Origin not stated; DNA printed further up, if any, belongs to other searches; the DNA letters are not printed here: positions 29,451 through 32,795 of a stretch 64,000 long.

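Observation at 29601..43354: Seven consecutive fibre/tailspike genes with mosaic, AT-rich composition: multi-receptor adsorption apparatus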

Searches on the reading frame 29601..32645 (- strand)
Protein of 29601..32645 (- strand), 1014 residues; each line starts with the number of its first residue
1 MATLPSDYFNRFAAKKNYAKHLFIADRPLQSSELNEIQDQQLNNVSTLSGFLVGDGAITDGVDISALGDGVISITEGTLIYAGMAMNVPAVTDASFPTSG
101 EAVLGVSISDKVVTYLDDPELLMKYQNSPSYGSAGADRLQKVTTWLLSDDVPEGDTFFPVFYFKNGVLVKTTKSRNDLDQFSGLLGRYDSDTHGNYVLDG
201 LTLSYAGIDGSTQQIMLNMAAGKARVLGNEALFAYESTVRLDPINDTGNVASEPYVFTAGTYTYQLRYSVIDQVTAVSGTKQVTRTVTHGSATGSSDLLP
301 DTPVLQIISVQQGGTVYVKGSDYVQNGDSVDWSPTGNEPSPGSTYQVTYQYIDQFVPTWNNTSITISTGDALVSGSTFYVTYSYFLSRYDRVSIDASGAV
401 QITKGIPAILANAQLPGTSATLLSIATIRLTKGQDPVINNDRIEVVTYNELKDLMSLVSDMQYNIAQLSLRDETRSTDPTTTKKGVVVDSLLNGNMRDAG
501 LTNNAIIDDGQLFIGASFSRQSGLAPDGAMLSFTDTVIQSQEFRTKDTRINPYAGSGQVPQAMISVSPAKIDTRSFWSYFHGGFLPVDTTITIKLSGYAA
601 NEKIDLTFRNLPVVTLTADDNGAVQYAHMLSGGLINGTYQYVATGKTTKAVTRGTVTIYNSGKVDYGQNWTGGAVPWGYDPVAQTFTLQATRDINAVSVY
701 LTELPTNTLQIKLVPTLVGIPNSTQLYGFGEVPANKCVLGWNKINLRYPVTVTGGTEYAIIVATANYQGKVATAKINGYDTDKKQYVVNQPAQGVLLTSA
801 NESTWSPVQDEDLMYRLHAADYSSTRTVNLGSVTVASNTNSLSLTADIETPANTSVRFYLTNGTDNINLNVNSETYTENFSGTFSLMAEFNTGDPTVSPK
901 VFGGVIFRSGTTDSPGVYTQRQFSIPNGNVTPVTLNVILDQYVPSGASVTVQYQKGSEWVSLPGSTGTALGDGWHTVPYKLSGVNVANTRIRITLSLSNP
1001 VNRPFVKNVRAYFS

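Call 5: search_protein_families(library=pfam, proteins=[window:29601-32645:-], max_evalue=0.01)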
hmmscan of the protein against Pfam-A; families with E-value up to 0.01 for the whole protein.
window:29601-32645:- (1014 aa): 1 family
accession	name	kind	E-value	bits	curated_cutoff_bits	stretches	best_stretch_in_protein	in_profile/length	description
PF16075.10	DUF4815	-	6.9e-130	434.5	30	1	8-570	3-560/570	Domain of unknown function (DUF4815)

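Call 6: search_protein_families(library=phrogs, proteins=[window:29601-32645:-], max_evalue=0.001)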
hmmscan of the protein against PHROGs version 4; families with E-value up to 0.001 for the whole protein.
window:29601-32645:- (1014 aa): 6 families
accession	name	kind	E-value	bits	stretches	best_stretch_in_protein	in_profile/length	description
phrog_877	-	unknown function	3.2e-166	556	2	6-570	9-598/1141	-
phrog_358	-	unknown function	1.2e-63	216.1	4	324-568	840-1099/2056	-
phrog_5986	-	unknown function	2.6e-56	192.1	1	615-1012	8-407/409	-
phrog_17266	-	unknown function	1.9e-25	90.7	1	7-293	5-297/314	-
phrog_31651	-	unknown function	1.2e-11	45.8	1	429-562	17-150/226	-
phrog_17470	-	unknown function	4.7e-08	32.5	1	682-860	426-593/755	-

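Call 16: search_solved_structures(query=window:29601-32645:-, max_evalue=0.01)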
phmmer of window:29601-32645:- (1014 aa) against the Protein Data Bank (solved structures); distinct sequences matched with E-value up to 0.01: 1.
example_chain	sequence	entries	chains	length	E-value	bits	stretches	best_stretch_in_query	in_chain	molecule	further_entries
9euf_0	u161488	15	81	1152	2.1e-44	155.1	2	6-486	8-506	DUF4815 domain-containing protein | ORF65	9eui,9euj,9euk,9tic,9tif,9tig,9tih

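Call 45: search_protein_families(library=ncbifam, proteins=[window:29601-32645:-], max_evalue=0.01)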
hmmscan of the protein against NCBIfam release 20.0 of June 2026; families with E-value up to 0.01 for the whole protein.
window:29601-32645:- (1014 aa): 0 families

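Call 74: search_dna_similar(query=window:29601-32645:-, collection=phages, mode=protein, max_rows=40, rows=spread)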
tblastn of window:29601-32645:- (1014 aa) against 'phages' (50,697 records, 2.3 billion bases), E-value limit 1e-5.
Records with a match: 1074; places in all: 1080; records where one place covers at least 80% of the query: 231.
Best place of each record, by identity: 95-99% 1; <60% 1073.
By first word of the organism name: Staphylococcus 342; Bacillus 245; Salmonella 157; Enterococcus 70; Listeria 54; Klebsiella 44; Lactobacillus 27; Escherichia 23; Synechococcus 14; Rhizobium 10; and 31 more.
By host as written in the record: Staphylococcus aureus 112; - 104; Listeria monocytogenes 43; Bacillus cereus 27; Staphylococcus sp. 27; Bacillus subtilis 26; Salmonella enterica 26; Staphylococcus carnosus TM300 22; and 301 more.
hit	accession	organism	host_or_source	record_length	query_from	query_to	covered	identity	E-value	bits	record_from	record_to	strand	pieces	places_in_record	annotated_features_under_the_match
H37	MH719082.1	Escherichia phage vB_EcoM_IME392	Escherichia coli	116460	1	1014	100%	97.3%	0e+0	2007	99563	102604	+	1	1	hypothetical protein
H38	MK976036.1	Wolbachia phage WO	Wolbachia sp. wRi_KL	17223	8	1010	87%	31.4%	5e-63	375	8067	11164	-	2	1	virulence-associated protein | VrlC protein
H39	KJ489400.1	Bacillus phage Hoody T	-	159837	8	1011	88%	26.6%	3e-33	216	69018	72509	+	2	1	tail protein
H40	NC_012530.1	Lactobacillus phage Lb338-1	-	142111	8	1010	82%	27.5%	6e-37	229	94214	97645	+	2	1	putative tail protein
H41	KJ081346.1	Bacillus phage BCP8-2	Bacillus cereus JCM 2152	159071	8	959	88%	25.3%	7e-34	206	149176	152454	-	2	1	putative tail protein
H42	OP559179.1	Enterococcus phage vB_Efa29212_3e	Enterococcus sp.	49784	8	1009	89%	24.4%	8e-37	219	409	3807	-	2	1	hypothetical protein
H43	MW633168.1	Enterococcus phage MDA2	Enterococcus faecium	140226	8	1009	89%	24.3%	2e-35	214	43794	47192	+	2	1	putative adsorption tail protein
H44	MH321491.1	Staphylococcus phage Twillingate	Staphylococcus epidermidis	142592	6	1009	85%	25.2%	6e-37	216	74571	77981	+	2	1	hypothetical protein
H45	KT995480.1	Bacillus phage BM15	Priestia megaterium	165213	8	959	82%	25.6%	3e-35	210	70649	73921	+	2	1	hypothetical protein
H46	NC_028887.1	Bacillus phage AvesoBmore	Bacillus thuringiensis subsp. kurstaki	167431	8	870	79%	25.6%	2e-26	193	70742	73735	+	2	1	tail protein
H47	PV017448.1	Staphylococcus phage CIFT_MFB_MRSA32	Staphylococcus aureus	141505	6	1009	79%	24.6%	6e-33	204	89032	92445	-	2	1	hypothetical protein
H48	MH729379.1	Aerococcus phage vB_AviM_AVP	Aerococcus viridans AV-X1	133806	7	858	76%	24.8%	2e-35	223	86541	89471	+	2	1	putative tail protein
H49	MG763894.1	Bacillus phage HonestAbe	Bacillus thuringiensis subsp. kurstaki ...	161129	8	868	74%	24.4%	2e-22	172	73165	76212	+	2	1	tail protein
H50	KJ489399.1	Bacillus phage Hakuna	-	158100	8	873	75%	23.9%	2e-22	172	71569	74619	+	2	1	tail protein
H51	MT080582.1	Staphylococcus phage vB_SauM_EW1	Staphylococcus carnosus TM300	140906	6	860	64%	26.6%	9e-34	206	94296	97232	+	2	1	record has no annotation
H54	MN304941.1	Staphylococcus phage vB_SauH_IME522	Staphylococcus aureus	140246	6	860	64%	26.3%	6e-32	200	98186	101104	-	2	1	adsorption-associated tail protein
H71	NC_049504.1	Salmonella phage dinky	Salmonella enterica subsp. enterica ...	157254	680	828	15%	28.6%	3e-8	64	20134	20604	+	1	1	VrlC protein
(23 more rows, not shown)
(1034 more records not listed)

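Call 75: get_annotated_region(hit=H54, flank=7000)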
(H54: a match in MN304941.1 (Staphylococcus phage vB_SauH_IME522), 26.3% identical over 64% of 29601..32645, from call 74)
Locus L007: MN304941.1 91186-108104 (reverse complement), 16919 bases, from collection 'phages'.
description: Staphylococcus phage vB_SauH_IME522, complete genome.
organism: Staphylococcus phage vB_SauH_IME522 (NCBI taxid 2608318)
taxonomy: Viruses; Duplodnaviria; Heunggongvirae; Uroviricota; Caudoviricetes; Herelleviridae; Twortvirinae; Kayvirus; Kayvirus P108
host: Staphylococcus aureus; source: sewage; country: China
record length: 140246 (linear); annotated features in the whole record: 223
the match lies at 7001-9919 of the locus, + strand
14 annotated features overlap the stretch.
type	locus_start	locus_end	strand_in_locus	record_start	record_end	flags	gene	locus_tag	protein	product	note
CDS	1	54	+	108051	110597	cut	-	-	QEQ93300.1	putative glycerophosphoryl diester phosphodiesterase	-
CDS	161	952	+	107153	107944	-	-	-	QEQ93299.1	hypothetical protein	-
CDS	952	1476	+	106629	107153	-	-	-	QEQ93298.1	hypothetical protein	-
CDS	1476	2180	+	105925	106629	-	-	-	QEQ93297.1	putative baseplate protein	-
CDS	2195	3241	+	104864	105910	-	-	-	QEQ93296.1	putative tail protein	-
CDS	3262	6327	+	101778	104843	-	-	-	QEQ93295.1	hypothetical protein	-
CDS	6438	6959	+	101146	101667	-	-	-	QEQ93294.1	hypothetical protein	-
CDS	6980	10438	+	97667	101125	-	-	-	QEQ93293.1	adsorption-associated tail protein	-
CDS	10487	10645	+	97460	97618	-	-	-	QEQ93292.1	hypothetical protein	-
CDS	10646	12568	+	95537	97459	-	-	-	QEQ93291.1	hypothetical protein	-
CDS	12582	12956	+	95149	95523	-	-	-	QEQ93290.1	hypothetical protein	-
CDS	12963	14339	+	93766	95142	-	-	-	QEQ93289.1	putative tail fiber protein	-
CDS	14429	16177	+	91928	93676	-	-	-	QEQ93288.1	DNA helicase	-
CDS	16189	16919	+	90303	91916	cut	-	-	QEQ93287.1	putative Rep protein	-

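Call 76: get_annotated_region(hit=H38, flank=7000)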
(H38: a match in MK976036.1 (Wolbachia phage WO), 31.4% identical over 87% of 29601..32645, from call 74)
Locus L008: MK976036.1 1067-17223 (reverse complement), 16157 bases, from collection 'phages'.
description: Wolbachia phage WO, complete genome.
organism: Wolbachia phage WO (NCBI taxid 112596)
taxonomy: Viruses; Duplodnaviria; Heunggongvirae; Uroviricota; Caudoviricetes
host: Wolbachia sp. wRi_KL; source: -; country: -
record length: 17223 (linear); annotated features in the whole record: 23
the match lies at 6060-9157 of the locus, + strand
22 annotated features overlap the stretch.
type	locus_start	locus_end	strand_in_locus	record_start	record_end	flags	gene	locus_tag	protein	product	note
CDS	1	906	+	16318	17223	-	-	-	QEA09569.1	hypothetical protein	elements of external origin; phage-related functions and prophages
CDS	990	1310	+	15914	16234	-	-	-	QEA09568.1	hypothetical protein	-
CDS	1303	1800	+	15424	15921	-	-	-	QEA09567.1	minor tail protein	prophage tail protein; prophage LambdaW5, minor tail protein Z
CDS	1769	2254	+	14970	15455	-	-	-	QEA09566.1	hypothetical protein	-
CDS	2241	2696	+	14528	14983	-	-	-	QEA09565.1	hypothetical protein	-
CDS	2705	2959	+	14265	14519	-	-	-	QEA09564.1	hypothetical protein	-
CDS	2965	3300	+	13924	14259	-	-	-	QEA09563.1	baseplate assembly protein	baseplate assembly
CDS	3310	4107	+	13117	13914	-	-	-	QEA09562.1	putative baseplate assembly protein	baseplate assembly; putative prophage LambdaW1, baseplate assembly proteinJ,putative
CDS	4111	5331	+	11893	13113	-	-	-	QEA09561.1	hypothetical protein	-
CDS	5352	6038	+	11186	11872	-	-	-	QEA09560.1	hypothetical protein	-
CDS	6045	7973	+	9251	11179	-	-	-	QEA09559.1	virulence-associated protein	virulence protein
CDS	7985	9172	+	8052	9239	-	-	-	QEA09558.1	VrlC protein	vrlC protein - Dichelobacter nodosus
CDS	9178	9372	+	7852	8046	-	-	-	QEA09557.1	hypothetical protein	-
CDS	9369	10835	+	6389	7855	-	-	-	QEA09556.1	hypothetical protein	-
CDS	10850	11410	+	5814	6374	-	-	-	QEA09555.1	hypothetical protein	-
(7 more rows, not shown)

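Call 79: search_protein_families(library=pfam, proteins=[L008:4111-5331:+, L008:5352-6038:+, L007:3262-6327:+, L007:6438-6959:+, L007:2195-3241:+], max_evalue=1)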
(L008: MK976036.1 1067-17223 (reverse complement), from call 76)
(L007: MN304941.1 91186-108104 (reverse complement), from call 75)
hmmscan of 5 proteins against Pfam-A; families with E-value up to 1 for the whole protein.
L008:4111-5331:+ (406 aa): 1 family
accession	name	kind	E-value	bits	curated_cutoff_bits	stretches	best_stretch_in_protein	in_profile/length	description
PF09684.15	Tail_P2_I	-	1.1e-06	29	20.6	1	4-117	1-113/139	Phage tail protein (Tail_P2_I)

L008:5352-6038:+ (228 aa): 1 family
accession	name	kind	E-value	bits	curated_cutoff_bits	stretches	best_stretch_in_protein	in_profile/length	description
PF25691.1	BW3TFN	-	1.4e-42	146.1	27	2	102-228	35-174/174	Baseplate wedge 3 tail fiber network component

L007:3262-6327:+ (1021 aa): 0 families

L007:6438-6959:+ (173 aa): 2 families
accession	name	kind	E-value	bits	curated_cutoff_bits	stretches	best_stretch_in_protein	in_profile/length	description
PF25691.1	BW3TFN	-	7.4e-69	231.6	27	1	1-173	1-174/174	Baseplate wedge 3 tail fiber network component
PF10415.14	FumaraseC_C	-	0.087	13.7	32.5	1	46-61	2-17/54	Fumarase C C-terminus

L007:2195-3241:+ (348 aa): 2 families
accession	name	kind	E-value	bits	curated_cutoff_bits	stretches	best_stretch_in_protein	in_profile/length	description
PF04865.19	Baseplate_J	-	1.4e-24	87.3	21.1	1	67-308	13-254/255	Baseplate J-like protein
PF20247.3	DUF6602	-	0.037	14.4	27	1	268-347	5-86/104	Domain of unknown function (DUF6602)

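Call 95: get_annotated_region(hit=H71, flank=12000)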
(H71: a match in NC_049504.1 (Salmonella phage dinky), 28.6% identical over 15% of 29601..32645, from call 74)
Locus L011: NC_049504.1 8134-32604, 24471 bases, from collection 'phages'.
description: Salmonella phage dinky, complete genome.
organism: Salmonella phage dinky (NCBI taxid 2713292)
taxonomy: Viruses; Duplodnaviria; Heunggongvirae; Uroviricota; Caudoviricetes; Ackermannviridae; Cvivirinae; Kuttervirus; Kuttervirus dinky
host: Salmonella enterica subsp. enterica serovar Enteritidis PT1; source: wastewater; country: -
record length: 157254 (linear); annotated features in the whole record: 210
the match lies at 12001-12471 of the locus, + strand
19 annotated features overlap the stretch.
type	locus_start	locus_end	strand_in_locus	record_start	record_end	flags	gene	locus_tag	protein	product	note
CDS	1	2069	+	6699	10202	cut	-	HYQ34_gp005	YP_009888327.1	tail protein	-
CDS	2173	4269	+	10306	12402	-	-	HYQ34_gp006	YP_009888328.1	tail spike protein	tailspike [Salmonella phage Det7]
CDS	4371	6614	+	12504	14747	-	-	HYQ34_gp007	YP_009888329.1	tail fiber protein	tail fiber protein [Salmonella phage Marshall]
CDS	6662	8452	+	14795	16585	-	-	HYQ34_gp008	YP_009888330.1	tail spike protein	tailspike protein [Salmonella phage FSL SP-058]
CDS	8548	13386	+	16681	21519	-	-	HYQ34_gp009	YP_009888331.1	VrlC protein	PVOGs: VOG0080; VrlC protein [Erwinia phage phiEa2809]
CDS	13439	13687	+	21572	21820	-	-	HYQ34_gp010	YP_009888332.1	virion structural protein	PVOGs: VOG4792; putative structural protein [Salmonella phage vB-SalM-SJ3]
CDS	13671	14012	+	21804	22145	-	-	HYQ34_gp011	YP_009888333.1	hypothetical protein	PVOGs: VOG8043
CDS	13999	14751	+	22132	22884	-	-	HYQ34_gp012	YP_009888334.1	neck protein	PVOGs: VOG0460; neck protein [Erwinia phage phiEa2809]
CDS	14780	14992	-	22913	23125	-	-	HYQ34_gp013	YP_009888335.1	hypothetical protein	PVOGs: VOG6655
CDS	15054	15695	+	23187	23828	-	-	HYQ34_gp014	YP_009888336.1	head closure Hc2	PVOGs: VOG0461; neck protein [Serratia phage phiMAM1]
CDS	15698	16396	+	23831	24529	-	-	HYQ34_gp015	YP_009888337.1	tail sheath stabilizer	PVOGs: VOG0462; proximal tail sheath stabilization protein [Erwinia phage phiEa2809]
CDS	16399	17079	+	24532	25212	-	-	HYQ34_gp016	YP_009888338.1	terminase small subunit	PVOGs: VOG4696; terminase DNA packaging enzyme small subunit [Erwinia phage phiEa2809]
CDS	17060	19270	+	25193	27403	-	-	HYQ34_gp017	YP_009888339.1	terminase large subunit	terminase DNA packaging enzyme large subunit [Erwinia phage phiEa2809]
CDS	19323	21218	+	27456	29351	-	-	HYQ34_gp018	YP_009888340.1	tail sheath protein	tail sheath protein [Salmonella phage 38]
CDS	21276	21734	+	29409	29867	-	-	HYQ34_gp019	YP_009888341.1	homing endonuclease with GIY-YIG motif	putative GIY-YIG endonuclease [Serratia phage phiMAM1]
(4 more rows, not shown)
